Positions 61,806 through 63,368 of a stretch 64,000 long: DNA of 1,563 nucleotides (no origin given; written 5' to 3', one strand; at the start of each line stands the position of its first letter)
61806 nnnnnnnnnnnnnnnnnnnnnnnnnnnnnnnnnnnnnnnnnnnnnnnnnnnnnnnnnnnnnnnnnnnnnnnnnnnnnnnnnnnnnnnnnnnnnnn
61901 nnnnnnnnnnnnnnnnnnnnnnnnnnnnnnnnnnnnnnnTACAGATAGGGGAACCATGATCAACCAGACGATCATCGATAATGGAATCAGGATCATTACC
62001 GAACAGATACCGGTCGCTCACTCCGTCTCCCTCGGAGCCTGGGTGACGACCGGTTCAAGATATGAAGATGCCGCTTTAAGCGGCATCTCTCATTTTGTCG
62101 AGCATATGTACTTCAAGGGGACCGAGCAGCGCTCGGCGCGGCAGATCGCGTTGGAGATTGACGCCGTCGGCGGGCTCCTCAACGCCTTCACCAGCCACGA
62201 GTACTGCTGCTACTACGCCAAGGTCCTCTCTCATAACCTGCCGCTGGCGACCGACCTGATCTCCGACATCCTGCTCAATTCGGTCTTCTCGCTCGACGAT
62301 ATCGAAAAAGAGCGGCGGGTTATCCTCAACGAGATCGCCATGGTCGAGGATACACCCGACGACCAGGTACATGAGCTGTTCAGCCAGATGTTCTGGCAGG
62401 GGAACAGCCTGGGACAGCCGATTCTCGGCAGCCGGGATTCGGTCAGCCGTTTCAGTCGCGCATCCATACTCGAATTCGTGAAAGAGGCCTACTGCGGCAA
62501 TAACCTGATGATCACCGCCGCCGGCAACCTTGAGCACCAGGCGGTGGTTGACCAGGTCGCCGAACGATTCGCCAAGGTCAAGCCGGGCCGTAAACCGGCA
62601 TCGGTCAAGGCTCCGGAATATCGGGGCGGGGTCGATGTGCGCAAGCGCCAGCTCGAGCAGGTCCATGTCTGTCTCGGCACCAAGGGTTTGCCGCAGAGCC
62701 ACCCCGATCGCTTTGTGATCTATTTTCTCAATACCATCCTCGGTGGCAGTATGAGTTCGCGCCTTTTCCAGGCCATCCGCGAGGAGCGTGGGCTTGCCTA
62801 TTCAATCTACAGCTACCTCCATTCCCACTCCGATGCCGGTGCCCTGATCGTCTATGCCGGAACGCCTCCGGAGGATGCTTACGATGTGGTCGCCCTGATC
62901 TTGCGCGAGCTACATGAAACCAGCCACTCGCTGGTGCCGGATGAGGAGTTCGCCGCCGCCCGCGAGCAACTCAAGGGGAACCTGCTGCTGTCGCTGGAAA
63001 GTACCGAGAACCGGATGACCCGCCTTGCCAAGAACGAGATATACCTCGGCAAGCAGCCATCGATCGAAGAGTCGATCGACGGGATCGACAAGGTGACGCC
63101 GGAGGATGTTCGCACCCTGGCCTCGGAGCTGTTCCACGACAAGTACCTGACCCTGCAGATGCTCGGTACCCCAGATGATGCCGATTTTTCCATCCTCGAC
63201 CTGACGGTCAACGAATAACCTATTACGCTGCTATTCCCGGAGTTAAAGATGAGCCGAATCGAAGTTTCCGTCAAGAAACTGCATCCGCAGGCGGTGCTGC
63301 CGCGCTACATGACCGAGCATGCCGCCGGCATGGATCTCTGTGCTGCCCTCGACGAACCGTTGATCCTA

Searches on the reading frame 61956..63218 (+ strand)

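Call 41: search_protein_families(library=pfam, proteins=[window:61956-63218:+], max_evalue=0.000001)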
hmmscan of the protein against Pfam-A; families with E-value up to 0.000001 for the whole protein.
window:61956-63218:+ (420 aa): 2 families
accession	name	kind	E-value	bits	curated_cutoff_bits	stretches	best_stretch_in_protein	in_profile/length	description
PF00675.25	Peptidase_M16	-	9.4e-41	139.6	22.3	1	12-158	1-147/149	Insulinase (Peptidase family M16)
PF05193.26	Peptidase_M16_C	-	4.1e-40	138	23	1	166-339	2-181/181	Peptidase M16 inactive domain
